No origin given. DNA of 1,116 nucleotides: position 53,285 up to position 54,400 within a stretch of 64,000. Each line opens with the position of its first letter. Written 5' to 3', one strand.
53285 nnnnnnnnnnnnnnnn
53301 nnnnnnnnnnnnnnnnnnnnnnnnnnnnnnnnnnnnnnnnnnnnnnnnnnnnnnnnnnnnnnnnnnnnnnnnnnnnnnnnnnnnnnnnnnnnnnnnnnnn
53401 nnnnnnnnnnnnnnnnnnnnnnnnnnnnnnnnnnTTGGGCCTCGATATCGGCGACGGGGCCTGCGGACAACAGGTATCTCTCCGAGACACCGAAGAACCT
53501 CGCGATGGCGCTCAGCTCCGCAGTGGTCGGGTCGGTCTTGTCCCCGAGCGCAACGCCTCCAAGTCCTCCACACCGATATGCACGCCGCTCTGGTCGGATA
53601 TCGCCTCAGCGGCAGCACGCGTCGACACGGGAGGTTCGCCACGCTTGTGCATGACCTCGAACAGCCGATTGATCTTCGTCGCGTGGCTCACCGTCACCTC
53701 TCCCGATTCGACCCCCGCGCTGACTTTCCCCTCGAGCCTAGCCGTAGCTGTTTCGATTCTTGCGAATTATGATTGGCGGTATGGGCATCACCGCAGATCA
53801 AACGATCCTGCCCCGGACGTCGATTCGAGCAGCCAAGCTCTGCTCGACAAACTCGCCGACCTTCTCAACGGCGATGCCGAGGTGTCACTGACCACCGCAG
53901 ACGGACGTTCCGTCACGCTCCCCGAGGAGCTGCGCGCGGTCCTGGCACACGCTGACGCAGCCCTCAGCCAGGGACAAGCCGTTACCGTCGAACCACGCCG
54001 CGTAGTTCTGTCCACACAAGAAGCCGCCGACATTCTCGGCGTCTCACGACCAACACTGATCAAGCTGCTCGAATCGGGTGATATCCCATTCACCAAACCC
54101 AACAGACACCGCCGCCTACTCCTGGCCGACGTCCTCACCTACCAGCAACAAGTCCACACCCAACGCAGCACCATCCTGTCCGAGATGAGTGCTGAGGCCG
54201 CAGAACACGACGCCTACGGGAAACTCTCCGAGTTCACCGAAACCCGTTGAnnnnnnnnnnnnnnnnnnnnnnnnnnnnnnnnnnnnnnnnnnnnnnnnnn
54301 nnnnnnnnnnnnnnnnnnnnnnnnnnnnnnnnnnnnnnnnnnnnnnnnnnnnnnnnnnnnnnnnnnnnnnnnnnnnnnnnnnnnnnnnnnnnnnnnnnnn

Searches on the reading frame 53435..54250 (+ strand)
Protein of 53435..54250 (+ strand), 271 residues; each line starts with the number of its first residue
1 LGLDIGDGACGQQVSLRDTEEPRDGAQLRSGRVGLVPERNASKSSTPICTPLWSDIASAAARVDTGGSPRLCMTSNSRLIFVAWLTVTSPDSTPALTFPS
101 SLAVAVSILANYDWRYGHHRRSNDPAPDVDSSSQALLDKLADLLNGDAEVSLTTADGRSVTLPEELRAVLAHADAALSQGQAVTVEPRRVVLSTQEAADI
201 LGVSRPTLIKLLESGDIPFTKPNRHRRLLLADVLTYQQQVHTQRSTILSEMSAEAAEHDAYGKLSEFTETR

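Call 17: search_protein_families(library=pfam, proteins=[window:53435-54250:+], max_evalue=0.01)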
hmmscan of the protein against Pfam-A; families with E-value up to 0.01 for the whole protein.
window:53435-54250:+ (271 aa): 1 family
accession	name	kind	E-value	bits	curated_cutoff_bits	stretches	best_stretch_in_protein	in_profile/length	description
PF12728.13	HTH_17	-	2.1e-12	47.5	27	1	191-239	1-49/51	Helix-turn-helix domain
